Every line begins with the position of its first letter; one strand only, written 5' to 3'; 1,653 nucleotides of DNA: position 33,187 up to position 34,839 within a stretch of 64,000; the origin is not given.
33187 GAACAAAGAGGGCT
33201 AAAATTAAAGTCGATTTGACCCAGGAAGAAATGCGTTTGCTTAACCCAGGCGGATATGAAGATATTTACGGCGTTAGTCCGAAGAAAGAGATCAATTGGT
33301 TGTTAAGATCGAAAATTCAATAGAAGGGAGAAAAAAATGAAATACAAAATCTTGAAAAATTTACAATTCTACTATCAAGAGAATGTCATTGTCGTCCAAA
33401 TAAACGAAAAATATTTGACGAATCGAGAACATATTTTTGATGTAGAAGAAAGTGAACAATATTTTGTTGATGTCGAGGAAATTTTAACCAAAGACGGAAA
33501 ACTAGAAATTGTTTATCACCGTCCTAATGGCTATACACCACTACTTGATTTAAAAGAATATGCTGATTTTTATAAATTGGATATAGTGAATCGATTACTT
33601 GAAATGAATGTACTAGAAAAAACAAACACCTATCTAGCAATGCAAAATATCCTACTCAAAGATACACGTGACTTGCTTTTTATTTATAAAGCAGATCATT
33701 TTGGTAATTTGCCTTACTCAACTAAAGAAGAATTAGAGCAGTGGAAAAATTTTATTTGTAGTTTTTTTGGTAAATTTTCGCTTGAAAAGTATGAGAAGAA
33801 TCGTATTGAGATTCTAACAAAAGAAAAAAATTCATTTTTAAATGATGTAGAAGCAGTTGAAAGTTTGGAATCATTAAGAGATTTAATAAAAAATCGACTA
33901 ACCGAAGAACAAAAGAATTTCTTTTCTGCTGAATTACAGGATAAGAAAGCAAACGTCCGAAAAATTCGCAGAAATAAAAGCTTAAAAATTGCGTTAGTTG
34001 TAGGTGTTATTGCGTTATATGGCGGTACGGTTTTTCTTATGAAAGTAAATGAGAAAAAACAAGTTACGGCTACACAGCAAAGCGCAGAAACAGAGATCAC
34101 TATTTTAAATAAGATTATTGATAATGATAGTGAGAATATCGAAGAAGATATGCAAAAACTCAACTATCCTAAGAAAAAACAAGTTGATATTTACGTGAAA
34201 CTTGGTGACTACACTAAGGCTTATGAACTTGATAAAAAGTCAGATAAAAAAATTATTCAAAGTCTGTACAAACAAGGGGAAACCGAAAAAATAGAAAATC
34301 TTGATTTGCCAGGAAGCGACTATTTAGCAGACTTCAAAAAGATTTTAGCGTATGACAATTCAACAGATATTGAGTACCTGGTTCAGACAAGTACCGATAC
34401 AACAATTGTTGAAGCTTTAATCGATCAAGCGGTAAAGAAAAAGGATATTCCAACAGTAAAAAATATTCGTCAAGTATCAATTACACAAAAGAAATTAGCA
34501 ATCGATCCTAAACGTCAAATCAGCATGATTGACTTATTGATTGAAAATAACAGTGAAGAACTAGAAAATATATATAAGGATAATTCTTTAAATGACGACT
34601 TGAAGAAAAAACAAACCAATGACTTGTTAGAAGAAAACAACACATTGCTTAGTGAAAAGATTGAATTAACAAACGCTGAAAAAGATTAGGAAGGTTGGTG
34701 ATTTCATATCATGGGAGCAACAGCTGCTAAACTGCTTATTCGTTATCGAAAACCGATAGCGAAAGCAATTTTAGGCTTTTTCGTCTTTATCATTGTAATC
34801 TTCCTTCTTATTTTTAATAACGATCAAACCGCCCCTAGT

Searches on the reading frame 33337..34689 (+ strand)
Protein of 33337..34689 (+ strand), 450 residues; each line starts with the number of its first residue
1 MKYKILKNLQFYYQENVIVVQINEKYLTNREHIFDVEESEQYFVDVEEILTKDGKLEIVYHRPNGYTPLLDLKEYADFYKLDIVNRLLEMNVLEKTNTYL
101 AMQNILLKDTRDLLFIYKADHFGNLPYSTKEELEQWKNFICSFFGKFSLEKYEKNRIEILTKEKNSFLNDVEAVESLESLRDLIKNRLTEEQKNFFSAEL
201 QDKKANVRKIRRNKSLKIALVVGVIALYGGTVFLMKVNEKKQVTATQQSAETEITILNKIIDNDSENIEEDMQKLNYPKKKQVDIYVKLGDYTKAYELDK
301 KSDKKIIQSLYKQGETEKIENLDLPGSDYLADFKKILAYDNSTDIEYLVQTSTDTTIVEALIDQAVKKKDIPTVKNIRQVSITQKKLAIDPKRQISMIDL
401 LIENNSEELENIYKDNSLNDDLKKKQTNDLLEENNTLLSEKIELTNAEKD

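Call 51: find_encoding_contigs(protein=window:33337-34689:+, flank=10000, max_places=6)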
Protein window:33337-34689:+ (450 aa): 24 contigs read that carry it; 3 places shown.
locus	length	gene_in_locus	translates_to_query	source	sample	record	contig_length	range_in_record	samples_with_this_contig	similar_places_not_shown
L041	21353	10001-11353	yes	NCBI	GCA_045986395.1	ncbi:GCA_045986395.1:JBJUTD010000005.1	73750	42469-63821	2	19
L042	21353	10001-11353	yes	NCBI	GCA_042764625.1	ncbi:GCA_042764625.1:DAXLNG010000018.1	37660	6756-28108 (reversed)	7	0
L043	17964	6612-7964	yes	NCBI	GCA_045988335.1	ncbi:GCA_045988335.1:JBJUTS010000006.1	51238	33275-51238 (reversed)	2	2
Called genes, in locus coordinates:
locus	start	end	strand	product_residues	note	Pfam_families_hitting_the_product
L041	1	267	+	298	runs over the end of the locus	PF13614:AAA_31, PF01656:CbiA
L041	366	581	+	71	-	PF07764:Omega_Repress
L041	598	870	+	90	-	PF08998:Epsilon_antitox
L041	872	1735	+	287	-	PF06414:Zeta_toxin, PF13671:AAA_33 (faint)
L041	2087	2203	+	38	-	-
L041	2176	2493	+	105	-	-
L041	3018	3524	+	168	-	PF00226:DnaJ (weak)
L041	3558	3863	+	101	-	-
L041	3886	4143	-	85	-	PF12958:DUF3847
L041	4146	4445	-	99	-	-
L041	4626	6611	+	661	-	PF03389:MobA_MobL, PF18208:NES_C_h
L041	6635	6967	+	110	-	PF16943:T4SS_CagC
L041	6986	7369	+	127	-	-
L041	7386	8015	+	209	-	-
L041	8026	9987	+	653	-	PF19044:P-loop_TraG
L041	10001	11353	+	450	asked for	-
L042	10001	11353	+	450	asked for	-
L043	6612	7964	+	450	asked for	-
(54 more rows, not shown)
